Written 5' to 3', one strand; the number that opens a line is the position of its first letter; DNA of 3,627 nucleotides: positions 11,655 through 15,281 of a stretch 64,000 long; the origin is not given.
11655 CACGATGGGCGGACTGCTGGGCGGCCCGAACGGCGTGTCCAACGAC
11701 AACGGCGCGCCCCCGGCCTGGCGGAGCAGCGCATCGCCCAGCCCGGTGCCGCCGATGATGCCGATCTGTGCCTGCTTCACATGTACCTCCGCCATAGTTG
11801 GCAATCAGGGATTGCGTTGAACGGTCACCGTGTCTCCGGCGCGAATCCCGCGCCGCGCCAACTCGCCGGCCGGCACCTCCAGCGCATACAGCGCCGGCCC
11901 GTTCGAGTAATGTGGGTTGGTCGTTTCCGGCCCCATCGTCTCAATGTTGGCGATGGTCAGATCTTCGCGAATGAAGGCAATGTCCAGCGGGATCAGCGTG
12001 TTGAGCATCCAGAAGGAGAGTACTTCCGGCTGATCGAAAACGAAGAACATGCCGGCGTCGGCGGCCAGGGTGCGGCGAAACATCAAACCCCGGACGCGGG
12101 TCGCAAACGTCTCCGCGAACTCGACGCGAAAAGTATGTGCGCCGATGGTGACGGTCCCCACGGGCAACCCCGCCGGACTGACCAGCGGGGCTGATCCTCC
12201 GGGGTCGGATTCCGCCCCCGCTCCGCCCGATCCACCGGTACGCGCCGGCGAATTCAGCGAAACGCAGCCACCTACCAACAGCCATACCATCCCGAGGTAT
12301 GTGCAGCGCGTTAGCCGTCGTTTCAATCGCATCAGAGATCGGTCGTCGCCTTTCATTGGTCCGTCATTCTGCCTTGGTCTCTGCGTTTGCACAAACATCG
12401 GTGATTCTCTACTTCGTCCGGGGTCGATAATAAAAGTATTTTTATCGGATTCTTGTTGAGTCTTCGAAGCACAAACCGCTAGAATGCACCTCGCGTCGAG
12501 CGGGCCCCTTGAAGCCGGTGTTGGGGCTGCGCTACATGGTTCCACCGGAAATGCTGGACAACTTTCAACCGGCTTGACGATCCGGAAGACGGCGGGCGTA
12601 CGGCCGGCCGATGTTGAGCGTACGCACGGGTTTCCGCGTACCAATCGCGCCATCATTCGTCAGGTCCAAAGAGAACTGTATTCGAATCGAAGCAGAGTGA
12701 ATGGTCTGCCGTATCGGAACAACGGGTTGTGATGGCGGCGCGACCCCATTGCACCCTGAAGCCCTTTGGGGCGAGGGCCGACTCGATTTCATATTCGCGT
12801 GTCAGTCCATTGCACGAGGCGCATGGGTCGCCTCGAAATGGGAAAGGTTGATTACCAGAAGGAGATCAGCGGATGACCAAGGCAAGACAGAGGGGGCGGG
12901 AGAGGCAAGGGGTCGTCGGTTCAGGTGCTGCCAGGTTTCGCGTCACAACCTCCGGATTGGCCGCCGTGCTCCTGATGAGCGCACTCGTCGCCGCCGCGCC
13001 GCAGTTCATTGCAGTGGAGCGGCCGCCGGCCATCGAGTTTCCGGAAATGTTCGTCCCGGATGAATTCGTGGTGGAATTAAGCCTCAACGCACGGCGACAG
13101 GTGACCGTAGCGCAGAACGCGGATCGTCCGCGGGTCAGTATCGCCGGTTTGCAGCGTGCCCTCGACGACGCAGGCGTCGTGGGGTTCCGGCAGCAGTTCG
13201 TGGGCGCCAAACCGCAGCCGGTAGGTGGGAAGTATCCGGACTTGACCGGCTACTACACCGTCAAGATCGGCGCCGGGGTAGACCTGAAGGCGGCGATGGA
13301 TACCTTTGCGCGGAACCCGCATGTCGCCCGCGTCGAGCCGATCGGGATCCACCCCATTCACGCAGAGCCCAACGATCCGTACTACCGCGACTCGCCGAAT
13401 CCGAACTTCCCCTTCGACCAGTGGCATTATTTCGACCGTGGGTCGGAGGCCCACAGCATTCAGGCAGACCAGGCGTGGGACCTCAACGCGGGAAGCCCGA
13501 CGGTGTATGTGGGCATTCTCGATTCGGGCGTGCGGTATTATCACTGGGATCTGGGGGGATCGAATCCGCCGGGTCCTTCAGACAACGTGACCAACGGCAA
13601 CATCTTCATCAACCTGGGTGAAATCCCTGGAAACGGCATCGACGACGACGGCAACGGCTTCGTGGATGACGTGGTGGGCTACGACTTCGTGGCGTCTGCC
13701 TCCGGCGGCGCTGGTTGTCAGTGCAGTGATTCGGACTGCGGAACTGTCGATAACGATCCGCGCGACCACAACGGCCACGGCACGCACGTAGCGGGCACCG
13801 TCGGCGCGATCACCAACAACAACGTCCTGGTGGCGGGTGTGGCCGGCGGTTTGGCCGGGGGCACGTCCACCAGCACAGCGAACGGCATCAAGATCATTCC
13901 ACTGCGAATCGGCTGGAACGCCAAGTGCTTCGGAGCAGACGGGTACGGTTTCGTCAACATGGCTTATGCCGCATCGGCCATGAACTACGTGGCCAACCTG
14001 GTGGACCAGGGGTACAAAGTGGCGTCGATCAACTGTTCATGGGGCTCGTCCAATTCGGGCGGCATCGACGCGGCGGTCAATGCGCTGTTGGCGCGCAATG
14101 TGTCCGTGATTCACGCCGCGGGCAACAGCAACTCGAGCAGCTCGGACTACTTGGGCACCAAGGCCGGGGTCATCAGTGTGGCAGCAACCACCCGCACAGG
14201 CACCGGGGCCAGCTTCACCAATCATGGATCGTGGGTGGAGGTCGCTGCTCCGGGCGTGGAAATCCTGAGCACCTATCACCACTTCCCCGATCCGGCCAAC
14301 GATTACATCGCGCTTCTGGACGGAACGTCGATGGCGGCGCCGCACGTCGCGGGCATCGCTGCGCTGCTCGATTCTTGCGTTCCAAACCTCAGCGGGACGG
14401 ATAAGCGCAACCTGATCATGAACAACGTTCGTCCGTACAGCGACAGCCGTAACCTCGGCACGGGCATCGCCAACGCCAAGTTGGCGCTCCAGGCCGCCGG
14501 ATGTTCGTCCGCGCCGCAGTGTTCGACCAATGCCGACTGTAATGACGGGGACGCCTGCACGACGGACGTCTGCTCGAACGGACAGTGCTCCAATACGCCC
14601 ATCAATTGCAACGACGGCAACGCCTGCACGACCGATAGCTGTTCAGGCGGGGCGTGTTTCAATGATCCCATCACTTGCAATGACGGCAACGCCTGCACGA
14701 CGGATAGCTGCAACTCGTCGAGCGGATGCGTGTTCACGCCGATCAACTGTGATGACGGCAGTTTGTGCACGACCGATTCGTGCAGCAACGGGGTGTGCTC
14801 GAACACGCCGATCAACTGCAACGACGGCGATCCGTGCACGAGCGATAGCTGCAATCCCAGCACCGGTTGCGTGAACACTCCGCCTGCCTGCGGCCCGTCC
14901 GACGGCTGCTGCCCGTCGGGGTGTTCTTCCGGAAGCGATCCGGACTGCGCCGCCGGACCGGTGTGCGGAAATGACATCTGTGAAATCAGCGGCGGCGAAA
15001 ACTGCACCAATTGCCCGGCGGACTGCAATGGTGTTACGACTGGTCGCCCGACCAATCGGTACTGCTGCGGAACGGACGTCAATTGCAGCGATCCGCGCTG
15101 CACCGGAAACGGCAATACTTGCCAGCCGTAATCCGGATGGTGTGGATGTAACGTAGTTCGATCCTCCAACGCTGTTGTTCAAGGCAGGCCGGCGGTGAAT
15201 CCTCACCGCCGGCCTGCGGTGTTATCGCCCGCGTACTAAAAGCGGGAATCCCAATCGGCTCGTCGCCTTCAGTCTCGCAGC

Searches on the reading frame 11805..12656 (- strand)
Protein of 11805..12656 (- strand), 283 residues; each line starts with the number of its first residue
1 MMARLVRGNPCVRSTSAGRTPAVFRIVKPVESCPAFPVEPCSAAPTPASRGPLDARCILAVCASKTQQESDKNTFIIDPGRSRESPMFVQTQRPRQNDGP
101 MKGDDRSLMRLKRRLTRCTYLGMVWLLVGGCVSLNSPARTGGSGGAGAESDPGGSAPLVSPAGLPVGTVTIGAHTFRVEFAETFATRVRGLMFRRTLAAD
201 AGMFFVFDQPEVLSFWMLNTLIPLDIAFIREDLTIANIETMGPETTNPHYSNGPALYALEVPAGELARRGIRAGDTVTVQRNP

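Call 65: search_protein_families(library=pfam, proteins=[window:11805-12656:-], max_evalue=0.001)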
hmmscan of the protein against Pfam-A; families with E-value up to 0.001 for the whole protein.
window:11805-12656:- (283 aa): 1 family
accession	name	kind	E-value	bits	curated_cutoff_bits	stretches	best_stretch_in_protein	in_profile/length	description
PF02643.20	DUF192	-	1.5e-30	105.6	27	1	176-278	1-95/96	Uncharacterized ACR, COG1430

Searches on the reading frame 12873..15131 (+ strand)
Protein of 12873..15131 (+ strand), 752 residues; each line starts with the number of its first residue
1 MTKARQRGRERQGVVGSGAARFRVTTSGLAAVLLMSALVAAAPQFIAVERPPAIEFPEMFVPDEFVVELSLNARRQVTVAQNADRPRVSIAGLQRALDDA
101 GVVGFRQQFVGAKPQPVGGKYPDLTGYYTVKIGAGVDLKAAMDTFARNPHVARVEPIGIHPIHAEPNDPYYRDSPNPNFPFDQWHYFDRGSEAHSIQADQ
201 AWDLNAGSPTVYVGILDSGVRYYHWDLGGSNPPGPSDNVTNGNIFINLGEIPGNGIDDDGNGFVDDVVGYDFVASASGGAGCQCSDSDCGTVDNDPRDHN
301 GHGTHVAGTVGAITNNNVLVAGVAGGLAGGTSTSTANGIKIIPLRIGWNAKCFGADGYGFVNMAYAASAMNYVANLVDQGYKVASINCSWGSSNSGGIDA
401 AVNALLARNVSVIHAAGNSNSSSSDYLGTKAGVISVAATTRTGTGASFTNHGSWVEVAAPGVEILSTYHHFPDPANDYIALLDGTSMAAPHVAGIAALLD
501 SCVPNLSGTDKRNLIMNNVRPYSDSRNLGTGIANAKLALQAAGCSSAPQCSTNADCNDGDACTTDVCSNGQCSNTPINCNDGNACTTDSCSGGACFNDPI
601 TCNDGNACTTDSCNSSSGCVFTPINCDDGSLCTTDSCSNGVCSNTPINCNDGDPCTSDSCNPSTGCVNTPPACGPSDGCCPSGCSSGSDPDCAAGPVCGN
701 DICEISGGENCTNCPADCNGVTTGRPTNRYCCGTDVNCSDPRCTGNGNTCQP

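Call 15: search_protein_families(library=pfam, proteins=[window:12873-15131:+], max_evalue=0.001)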
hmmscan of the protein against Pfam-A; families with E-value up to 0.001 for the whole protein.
window:12873-15131:+ (752 aa): 2 families
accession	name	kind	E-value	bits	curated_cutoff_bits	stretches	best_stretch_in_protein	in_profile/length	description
PF00082.27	Peptidase_S8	-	1.8e-36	126.4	21.8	1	210-520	3-274/288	Subtilase family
PF00526.23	Dicty_CTDC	-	1.3e-25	89.3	27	4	601-624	1-24/24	Dictyostelium (slime mold) repeat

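Call 42: search_protein_families(library=ncbifam, proteins=[window:12873-15131:+], max_evalue=0.01)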
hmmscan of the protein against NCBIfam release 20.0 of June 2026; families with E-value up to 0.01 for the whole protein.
window:12873-15131:+ (752 aa): 3 families
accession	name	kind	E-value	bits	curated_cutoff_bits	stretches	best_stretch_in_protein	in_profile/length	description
TIGR03921.1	T7SS_mycosin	equivalog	1.4e-26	93.4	278.75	1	296-548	46-291/353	type VII secretion-associated serine protease mycosin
NF033595.1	denti_PrtP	equivalog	2.7e-21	75.8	300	2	384-507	340-466/606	dentilisin complex serine proteinase subunit PrtP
TIGR03895.1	protease_PatA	subfamily_domain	1e-06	27.8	421.05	1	386-501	61-178/606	PatA/PatG family cyanobactin maturation protease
